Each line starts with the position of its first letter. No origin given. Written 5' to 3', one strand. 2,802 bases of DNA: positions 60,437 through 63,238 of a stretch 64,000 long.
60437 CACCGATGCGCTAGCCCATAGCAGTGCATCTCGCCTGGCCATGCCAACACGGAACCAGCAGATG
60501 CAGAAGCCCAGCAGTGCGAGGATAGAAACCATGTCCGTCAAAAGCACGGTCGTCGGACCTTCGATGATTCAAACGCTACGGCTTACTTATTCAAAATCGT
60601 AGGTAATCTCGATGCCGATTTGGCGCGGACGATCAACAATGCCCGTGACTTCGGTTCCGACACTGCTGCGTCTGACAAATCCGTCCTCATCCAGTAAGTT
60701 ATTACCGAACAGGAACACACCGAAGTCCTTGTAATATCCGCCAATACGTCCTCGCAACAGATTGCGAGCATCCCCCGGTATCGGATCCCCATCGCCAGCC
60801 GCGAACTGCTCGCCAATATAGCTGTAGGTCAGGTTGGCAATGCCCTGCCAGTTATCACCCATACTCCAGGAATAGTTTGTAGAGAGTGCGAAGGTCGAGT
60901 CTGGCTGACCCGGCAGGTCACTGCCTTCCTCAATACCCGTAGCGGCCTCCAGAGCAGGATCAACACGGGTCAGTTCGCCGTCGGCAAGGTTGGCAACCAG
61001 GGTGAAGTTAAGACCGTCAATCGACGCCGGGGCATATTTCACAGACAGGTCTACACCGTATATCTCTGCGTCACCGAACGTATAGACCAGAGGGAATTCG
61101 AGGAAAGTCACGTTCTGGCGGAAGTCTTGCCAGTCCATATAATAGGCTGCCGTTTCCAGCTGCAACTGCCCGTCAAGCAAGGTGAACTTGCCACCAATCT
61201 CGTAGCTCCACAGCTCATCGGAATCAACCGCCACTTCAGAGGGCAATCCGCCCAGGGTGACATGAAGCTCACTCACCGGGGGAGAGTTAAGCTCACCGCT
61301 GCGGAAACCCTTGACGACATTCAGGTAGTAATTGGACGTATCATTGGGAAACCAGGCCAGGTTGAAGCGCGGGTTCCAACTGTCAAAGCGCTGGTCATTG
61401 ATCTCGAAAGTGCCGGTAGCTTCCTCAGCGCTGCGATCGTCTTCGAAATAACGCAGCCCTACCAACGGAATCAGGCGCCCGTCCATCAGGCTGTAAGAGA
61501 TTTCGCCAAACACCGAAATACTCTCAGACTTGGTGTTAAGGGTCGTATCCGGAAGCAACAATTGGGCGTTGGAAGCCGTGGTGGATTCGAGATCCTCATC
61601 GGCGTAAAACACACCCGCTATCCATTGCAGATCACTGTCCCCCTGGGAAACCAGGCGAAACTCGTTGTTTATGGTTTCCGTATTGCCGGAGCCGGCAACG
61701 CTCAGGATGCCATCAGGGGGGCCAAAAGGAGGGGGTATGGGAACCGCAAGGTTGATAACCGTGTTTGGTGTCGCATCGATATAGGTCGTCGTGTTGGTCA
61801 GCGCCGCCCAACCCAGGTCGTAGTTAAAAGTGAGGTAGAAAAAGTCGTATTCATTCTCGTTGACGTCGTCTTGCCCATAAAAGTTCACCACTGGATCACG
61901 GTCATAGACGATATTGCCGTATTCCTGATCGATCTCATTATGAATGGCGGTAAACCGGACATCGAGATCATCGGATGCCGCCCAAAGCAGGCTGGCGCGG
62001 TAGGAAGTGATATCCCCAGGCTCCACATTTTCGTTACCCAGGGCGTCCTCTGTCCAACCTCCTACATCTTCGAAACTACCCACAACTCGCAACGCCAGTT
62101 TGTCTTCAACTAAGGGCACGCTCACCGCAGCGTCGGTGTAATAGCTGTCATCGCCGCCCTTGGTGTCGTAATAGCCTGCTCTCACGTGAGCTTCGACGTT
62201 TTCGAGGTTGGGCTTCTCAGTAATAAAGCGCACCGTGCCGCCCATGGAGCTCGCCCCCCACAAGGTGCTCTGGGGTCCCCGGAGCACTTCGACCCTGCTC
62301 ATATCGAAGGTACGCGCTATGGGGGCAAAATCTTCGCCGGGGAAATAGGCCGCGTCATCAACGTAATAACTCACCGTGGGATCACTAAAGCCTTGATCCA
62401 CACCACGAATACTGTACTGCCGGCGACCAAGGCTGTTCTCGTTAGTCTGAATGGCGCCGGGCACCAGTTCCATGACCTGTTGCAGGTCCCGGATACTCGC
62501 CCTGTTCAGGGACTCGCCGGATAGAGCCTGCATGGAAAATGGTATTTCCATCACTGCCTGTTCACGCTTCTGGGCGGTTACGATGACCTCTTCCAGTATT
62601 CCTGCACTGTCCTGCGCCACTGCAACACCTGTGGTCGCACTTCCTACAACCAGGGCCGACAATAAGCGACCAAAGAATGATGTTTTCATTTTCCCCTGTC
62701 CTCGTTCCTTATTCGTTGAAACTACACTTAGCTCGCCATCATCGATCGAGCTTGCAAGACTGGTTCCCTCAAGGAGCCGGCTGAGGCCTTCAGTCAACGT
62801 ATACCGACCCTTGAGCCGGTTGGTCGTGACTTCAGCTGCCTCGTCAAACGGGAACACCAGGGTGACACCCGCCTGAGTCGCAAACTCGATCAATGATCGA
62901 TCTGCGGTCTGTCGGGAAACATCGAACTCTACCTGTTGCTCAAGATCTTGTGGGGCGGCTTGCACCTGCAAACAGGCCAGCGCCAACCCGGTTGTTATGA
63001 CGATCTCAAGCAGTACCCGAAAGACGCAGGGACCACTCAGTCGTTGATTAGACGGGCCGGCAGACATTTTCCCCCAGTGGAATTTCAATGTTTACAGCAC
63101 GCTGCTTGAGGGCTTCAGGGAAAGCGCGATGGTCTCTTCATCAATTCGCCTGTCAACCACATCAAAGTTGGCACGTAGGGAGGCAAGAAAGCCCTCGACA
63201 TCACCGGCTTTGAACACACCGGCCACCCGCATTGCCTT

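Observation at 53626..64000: Candidate novel uptake-and-processing system: cell-surface-signalling TonB-dependent transducer coupled to four periplasm-facing hydrolases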

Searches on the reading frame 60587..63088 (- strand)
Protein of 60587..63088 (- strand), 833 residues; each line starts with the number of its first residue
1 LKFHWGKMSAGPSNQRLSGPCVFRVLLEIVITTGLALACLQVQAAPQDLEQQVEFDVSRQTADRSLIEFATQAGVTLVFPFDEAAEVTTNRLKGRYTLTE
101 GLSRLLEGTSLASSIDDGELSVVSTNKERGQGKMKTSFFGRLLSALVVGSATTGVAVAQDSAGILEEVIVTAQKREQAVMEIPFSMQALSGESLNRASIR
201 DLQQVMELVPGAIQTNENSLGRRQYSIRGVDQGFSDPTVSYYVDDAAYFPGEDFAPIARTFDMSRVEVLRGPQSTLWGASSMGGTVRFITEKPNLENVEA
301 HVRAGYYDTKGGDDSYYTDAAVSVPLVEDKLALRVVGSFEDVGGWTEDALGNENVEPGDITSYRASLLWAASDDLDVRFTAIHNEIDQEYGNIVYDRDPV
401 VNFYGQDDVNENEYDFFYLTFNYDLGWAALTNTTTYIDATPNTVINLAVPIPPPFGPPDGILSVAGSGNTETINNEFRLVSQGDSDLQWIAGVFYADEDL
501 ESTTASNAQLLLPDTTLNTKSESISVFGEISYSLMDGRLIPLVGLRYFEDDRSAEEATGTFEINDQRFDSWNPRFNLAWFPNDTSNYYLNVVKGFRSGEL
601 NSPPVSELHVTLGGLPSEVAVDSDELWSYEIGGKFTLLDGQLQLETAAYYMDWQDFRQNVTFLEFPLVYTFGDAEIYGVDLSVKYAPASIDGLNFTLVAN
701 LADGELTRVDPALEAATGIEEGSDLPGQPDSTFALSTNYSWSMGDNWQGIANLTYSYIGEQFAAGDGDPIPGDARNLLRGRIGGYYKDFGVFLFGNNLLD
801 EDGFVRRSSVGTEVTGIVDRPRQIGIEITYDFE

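Call 5: search_protein_families(library=pfam, proteins=[window:60587-63088:-], max_evalue=0.01)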
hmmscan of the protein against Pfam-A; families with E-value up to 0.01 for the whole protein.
window:60587-63088:- (833 aa): 3 families
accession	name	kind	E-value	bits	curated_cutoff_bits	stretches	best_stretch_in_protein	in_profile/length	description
PF00593.30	TonB_dep_Rec_b-barrel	-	1.1e-26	95.1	27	1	395-798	44-436/436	TonB dependent receptor-like, beta-barrel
PF07715.20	Plug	-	9.7e-16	58.6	23.9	1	179-285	2-107/107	TonB-dependent Receptor Plug Domain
PF07660.19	STN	-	0.00025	21.2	28.4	1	76-120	2-47/52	Secretin and TonB N terminus short domain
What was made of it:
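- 60587..63088 (-): TonB-dependent transducer. Features: signal peptide; STN-like signalling domain (about 62729..62863); a linker that keeps an internal RBS, ATG (M134, 62689) and a signal-peptide-like segment; TonB box EEVIVTA (from 62593); plug; barrel. Pfam domains (call 5).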

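Call 6: search_protein_families(library=ncbifam, proteins=[window:60587-63088:-], max_evalue=0.01)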
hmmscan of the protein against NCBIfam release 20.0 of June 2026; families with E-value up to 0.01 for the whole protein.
window:60587-63088:- (833 aa): 24 families
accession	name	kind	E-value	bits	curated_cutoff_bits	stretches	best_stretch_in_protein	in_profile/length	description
TIGR01783.1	TonB-siderophor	subfamily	4.7e-30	104.8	223.5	2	181-349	1-162/649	TonB-dependent siderophore receptor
TIGR01785.1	TonB-hemin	subfamily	5.7e-23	81.2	316.85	1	165-686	1-546/677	TonB-dependent heme/hemoglobin receptor family protein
NF010010.0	PRK13483.1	equivalog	5.4e-19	67.6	927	1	143-438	10-310/660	ligand-gated channel protein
NF010038.0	PRK13513.1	equivalog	9e-18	64.1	942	1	147-390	17-261/659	ligand-gated channel protein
NF007478.2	PRK10064.1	equivalog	2.1e-16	59.3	745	1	157-340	24-208/663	catecholate siderophore receptor CirA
TIGR01786.1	TonB-hemlactrns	subfamily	1.4e-15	56.8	323.75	2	167-294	2-137/719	TonB-dependent hemoglobin/transferrin/lactoferrin family receptor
NF041676.1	FecA_OM_dicitr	equivalog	1.9e-12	46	1100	1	32-304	8-263/773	TonB-dependent Fe(3+) dicitrate receptor FecA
NF010011.0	PRK13484.1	equivalog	3.3e-11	42.2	1197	1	153-339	21-209/682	IreA family TonB-dependent siderophore receptor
NF010012.0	PRK13486.1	equivalog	4.8e-10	38.4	924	1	166-342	26-210/696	TonB-dependent receptor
NF050067.1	TonBEntbctnRecCfrA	equivalog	1.6e-09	36.7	1200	1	149-334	11-202/698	TonB-dependent ferric enterobactin receptor CfrA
TIGR01779.1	TonB-B12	equivalog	1.7e-08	33.5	599.7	1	151-370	14-226/614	TonB-dependent vitamin B12 receptor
NF047944.1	FoxamRcptFoxA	equivalog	3.3e-08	32.3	1300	1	145-311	8-184/697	ferrioxamine B receptor FoxA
NF007926.1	PRK10641.1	equivalog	4.3e-08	32.2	836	1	146-372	8-228/617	TonB-dependent vitamin B12 receptor BtuB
NF010650.0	PRK14049.1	equivalog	2.9e-07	29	904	1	141-337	44-230/729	ferrioxamine B receptor precursor protein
NF010651.0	PRK14050.1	equivalog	9.3e-07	27.3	884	1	154-298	51-193/730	TonB-dependent siderophore receptor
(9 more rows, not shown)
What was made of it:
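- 60587..63088 (-): NCBIfam siderophore-receptor hits are all far below their cut-offs (call 6).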

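Call 7: find_encoding_contigs(protein=window:60587-63088:-, flank=10000, max_places=6)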
Protein window:60587-63088:- (833 aa): no gene with exactly this product is on record in the collection.
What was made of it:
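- Tried and rejected: An exact look-up of the 833-aa TBDT found nothing (call 7).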

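Call 14: find_homologous_proteins(query=window:60587-63088:-)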
Query window:60587-63088:- (833 aa): 4006 proteins with E <= 0.001 among 8000 candidates; the best 120 are listed.
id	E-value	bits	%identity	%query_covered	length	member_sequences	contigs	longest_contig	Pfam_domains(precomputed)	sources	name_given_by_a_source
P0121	0.0e+0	1827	96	100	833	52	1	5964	PF07715.21,PF00593.31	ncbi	-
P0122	0.0e+0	1705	91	99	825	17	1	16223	PF07715.21,PF00593.31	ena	-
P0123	9.3e-209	714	51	83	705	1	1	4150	PF07715.21,PF00593.31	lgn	-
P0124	2.3e-200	686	44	94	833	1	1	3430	PF07715.21,PF00593.31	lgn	-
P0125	3.3e-198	679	50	82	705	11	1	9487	PF07715.21,PF00593.31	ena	-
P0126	2.1e-196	673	48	80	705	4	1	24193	PF07715.21,PF00593.31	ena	-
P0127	2.7e-193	662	42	97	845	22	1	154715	PF07715.21,PF00593.31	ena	-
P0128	6.4e-193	661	48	80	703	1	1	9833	PF07715.21,PF00593.31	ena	-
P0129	5.1e-192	658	49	80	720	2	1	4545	PF07715.21,PF00593.31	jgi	-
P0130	6.8e-192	658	47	84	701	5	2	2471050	PF07715.21,PF00593.31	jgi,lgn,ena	-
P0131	2.0e-191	656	48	80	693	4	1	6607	PF07715.21,PF00593.31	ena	-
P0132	4.3e-191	655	47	84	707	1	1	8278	PF07715.21,PF00593.31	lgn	-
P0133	4.4e-188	645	47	83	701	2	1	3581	PF07715.21,PF00593.31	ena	-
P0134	9.7e-187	641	44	88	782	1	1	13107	PF13715.13,PF07715.21,PF13620.13,PF00593.31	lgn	-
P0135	4.1e-186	639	45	83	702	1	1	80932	PF07715.21,PF00593.31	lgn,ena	-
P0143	1.2e-181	624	42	95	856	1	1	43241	PF07715.21,PF07660.20,PF00593.31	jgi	jgi:outer membrane receptor protein involved in Fe transport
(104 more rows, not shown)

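Call 16: find_related_loci(query=A1, collection=genome_contigs, flank=10000)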
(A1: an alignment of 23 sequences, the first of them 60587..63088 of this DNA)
Query A1 (833 aa) in genome_contigs; peptide patterns used: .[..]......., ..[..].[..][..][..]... (x = any residue, [..] = any of these).
600 stretches matched a pattern (row limit reached: there are more); 597 encode a relative of the query (tblastn E <= 1e-3); the best 80 are kept; 80 distinct loci.
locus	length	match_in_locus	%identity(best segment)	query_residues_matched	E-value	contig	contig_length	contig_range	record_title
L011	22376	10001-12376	31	54-829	9e-80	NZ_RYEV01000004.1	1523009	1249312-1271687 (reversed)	Peristeroidobacter soli strain JW-3 Scaffold3_1, whole genome shotgun sequence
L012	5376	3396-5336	31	167-832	2e-73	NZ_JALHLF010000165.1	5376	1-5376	Novosphingobium organovorum strain B1949 Scaffold165, whole genome shotgun sequence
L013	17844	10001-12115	29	143-832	5e-73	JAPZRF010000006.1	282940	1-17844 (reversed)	MAG: Brevundimonas sp. isolate LE19-114.1A c_000000000921, whole genome shotgun sequence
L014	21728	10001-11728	32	120-695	4e-70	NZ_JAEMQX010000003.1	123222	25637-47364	MAG: Sphingopyxis sp. isolate SupBloom_Metag_072 NODE_34_length_123222_cov_12.395926, whole genome shotgun sequence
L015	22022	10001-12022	29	164-832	4e-70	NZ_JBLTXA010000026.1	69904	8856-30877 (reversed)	Niveispirillum fermenti strain CC-LY736 43_length=69904_depth=0.94x, whole genome shotgun sequence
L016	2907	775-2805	29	164-832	2e-68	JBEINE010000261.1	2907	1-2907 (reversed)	MAG: Hyphomonadaceae bacterium isolate Sample-105-S79-bin-108 Sample_105_S79-bin_108-k141_1959048, whole genome shotgun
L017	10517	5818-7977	31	122-832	3e-67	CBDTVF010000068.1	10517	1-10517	MAG TPA_asm: uncultured Gammaproteobacteria bacterium isolate SRR7614714_binner23_Refined_33 genome assembly, contig: ER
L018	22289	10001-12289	29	39-832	2e-76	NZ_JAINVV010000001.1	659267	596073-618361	Sphingomonas colocasiae strain JCM 31229 Scaffold1_1, whole genome shotgun sequence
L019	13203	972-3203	29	101-832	8e-66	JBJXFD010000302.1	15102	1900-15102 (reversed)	MAG: Saprospiraceae bacterium isolate F1F2.bin.554 k127_3403635, whole genome shotgun sequence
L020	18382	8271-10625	28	34-832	8e-68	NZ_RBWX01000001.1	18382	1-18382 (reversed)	Sphingosinicella microcystinivorans strain DSM 19791 Ga0244538_110, whole genome shotgun sequence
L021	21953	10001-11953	28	150-769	1e-62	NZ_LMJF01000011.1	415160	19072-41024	Lysobacter sp. Root916 contig_2, whole genome shotgun sequence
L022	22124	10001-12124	30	166-832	8e-61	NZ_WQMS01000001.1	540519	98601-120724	Sphingomonas horti strain MAH-20 GCM70011337_1, whole genome shotgun sequence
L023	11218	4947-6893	27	165-832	1e-58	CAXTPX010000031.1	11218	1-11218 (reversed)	MAG TPA_asm: uncultured Burkholderiaceae bacterium isolate public_SRR11456919_metawrap_bin.4 genome assembly, contig: pu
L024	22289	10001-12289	28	142-832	6e-58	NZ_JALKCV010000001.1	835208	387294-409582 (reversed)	Microbulbifer litoralis strain GXH0434 1, whole genome shotgun sequence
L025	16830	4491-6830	26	133-832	1e-57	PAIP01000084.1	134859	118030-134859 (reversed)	MAG: Parvularcula sp. isolate NAT21 109543, whole genome shotgun sequence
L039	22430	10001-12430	26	30-833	1e-52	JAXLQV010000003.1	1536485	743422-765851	MAG: Thermoanaerobaculia bacterium isolate STL-ACI12 C1.273.fa-3, whole genome shotgun sequence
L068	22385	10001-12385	26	54-832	2e-49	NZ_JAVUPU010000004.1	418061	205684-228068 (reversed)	Sphingosinicella sp. GR2756 Scaffold4, whole genome shotgun sequence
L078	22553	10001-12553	24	49-832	9e-43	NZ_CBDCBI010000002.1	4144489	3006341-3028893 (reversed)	MAG: Novosphingobium sp. isolate 10d4313b-6e01-4121-aaac-30e3c520afad contig_2, whole genome shotgun sequence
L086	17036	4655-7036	24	27-832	1e-41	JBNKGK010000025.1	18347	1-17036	MAG: Kordiimonas sp. isolate E1E2.bin.30.strict NODE_25_length_18347_cov_4.271593, whole genome shotgun sequence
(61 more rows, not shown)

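Call 18: find_encoding_contigs(protein=P0127, flank=10000, max_places=2)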
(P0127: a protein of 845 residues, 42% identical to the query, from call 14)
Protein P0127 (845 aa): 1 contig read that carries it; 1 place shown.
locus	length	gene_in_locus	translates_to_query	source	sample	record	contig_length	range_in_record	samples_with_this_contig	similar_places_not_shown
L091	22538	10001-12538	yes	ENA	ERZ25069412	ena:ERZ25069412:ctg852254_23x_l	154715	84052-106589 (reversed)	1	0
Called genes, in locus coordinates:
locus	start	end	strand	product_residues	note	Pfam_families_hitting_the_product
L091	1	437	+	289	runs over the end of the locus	PF02629:CoA_binding, PF13380:CoA_binding_2 (weak), PF13607:Succ_CoA_lig, PF00549:Ligase_CoA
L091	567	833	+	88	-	-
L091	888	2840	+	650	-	PF02518:HATPase_c (faint), PF13589:HATPase_c_3, PF00183:HSP90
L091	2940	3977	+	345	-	PF01210:NAD_Gly3P_dh_N, PF02558:ApbA (weak), PF03807:F420_oxidored, PF10727:Rossmann-like (weak), PF07479:NAD_Gly3P_dh_C, PF20618:GPD_NAD_C_bact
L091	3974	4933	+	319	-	PF16234:DUF4892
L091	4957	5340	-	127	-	-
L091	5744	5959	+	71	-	-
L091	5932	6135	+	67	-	-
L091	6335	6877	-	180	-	-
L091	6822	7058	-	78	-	-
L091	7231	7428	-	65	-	-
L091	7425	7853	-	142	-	-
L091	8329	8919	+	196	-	PF04542:Sigma70_r2, PF08281:Sigma70_r4_2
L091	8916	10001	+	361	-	PF04773:FecR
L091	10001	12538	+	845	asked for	PF07715:Plug, PF00593:TonB_dep_Rec_b-barrel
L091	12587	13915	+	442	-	PF00144:Beta-lactamase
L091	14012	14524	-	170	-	PF03050:DDE_Tnp_IS66, PF13817:DDE_Tnp_IS66_C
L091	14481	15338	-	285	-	PF01695:IstB_IS21, PF00308:Bac_DnaA (weak)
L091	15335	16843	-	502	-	PF22483:Mu-transpos_C_2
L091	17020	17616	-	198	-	PF03050:DDE_Tnp_IS66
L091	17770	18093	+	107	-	-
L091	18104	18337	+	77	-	-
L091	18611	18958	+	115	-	-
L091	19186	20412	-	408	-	PF00872:Transposase_mut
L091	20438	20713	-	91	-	-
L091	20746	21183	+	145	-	PF00441:Acyl-CoA_dh_1, PF08028:Acyl-CoA_dh_2 (weak)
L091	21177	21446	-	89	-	-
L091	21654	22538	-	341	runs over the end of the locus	-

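Call 19: find_encoding_contigs(protein=P0130, flank=10000, max_places=2)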
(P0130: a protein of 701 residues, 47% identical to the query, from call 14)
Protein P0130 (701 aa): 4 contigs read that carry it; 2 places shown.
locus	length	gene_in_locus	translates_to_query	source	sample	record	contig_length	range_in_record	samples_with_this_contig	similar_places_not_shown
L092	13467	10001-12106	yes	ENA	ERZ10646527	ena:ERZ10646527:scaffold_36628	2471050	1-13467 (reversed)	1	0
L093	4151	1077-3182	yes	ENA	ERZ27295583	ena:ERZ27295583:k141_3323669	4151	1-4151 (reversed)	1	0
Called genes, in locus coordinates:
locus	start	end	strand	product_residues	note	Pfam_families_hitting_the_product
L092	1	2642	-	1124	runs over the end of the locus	PF00289:Biotin_carb_N, PF02786:CPSase_L_D2, PF02785:Biotin_carb_C, PF13375:RnfC_N (weak), PF25917:BSH_RND (faint), PF00364:Biotin_lipoyl, PF01039:Carboxyl_trans, PF03255:ACCA, +1 more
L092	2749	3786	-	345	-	PF00501:AMP-binding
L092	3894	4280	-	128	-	PF00501:AMP-binding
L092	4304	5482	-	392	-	PF02746:MR_MLE_N, PF13378:MR_MLE_C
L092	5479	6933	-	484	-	PF07690:MFS_1 (weak), PF13347:MFS_2, PF07690:MFS_1 (weak)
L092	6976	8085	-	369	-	-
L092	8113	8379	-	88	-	-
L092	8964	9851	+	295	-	PF05721:PhyH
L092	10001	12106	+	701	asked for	PF07715:Plug, PF00593:TonB_dep_Rec_b-barrel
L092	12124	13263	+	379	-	PF00144:Beta-lactamase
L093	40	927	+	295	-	PF05721:PhyH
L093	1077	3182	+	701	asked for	PF07715:Plug, PF00593:TonB_dep_Rec_b-barrel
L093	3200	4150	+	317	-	?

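Call 20: find_encoding_contigs(protein=P0143, flank=10000, max_places=2)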
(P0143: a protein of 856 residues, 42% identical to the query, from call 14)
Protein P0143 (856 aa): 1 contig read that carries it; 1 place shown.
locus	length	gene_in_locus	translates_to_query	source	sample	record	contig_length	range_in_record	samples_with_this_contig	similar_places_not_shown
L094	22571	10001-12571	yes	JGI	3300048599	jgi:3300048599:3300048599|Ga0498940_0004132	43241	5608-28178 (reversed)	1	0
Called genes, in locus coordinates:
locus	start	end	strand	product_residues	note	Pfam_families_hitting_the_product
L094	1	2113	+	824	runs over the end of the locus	PF07660:STN (weak), PF07715:Plug, PF00593:TonB_dep_Rec_b-barrel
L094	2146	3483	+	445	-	PF00324:AA_permease, PF13520:AA_permease_2, PF13906:AA_permease_C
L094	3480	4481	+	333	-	PF00291:PALP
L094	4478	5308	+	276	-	PF00106:adh_short, PF08659:KR, PF13561:adh_short_C2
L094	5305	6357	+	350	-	PF00561:Abhydrolase_1, PF12146:Hydrolase_4 (weak), PF12697:Abhydrolase_6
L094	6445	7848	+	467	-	PF00144:Beta-lactamase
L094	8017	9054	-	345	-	PF04773:FecR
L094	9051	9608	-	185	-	PF04542:Sigma70_r2 (weak), PF08281:Sigma70_r4_2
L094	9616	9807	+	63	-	-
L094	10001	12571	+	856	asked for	PF07660:STN (weak), PF07715:Plug, PF00593:TonB_dep_Rec_b-barrel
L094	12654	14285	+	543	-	PF03403:PAF-AH_p_II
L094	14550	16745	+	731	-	PF07715:Plug, PF00593:TonB_dep_Rec_b-barrel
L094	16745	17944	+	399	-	PF00135:COesterase, PF20434:BD-FAE, PF07859:Abhydrolase_3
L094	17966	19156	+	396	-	PF00135:COesterase, PF20434:BD-FAE, PF07859:Abhydrolase_3, PF00326:Peptidase_S9 (faint)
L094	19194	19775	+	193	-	-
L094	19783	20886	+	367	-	PF03929:PepSY_TM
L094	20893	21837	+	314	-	PF19300:BPD_transp_1_N, PF00528:BPD_transp_1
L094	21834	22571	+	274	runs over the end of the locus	PF00528:BPD_transp_1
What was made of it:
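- Orthologous-clade TBDT followed by PAF-AH in L094 and by beta-lactamase-family hydrolases in L091 and L092 (calls 18-20). L094, with an orthologous-clade TBDT, has a PepSY_TM gene 7 kb downstream (call 20).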

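Call 31: find_encoding_contigs(protein=P0126, flank=10000, max_places=3)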
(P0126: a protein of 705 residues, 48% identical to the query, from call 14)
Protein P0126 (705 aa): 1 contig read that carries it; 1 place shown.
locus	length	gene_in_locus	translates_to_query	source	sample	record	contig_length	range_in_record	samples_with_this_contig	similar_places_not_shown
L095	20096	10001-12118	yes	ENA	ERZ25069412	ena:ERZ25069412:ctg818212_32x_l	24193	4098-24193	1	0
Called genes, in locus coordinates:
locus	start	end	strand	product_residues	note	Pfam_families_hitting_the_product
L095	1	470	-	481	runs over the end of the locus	PF11794:HpaB_N, PF03241:HpaB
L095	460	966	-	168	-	PF22381:Staph_reg_Sar_Rot (weak), PF01047:MarR, PF12802:MarR_2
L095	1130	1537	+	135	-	PF00581:Rhodanese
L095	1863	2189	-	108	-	-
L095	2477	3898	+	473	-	PF01425:Amidase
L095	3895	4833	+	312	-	PF22700:MVD-like_N, PF00288:GHMP_kinases_N, PF18376:MDD_C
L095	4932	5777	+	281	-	PF00288:GHMP_kinases_N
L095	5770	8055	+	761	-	PF00368:HMG-CoA_red, PF00288:GHMP_kinases_N, PF08544:GHMP_kinases_C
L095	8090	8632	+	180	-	PF00293:NUDIX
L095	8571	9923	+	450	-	PF00753:Lactamase_B, PF14863:Alkyl_sulf_dimr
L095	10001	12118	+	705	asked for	PF07715:Plug, PF00593:TonB_dep_Rec_b-barrel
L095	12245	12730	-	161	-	-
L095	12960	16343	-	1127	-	PF01315:Ald_Xan_dh_C, PF02738:MoCoBD_1, PF20256:MoCoBD_2, PF00941:FAD_binding_5, PF03450:CO_deh_flav_C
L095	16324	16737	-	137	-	PF00111:Fer2 (weak), PF13085:Fer2_3 (faint), PF01799:Fer2_2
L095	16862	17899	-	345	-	PF24827:AstE_AspA_cat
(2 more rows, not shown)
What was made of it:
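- Relatives in the TBDT clade sit beside beta-lactamase-family esterase-like genes, carboxylesterases, PhyH and an alkylsulfatase-like gene (calls 18-20, 31).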
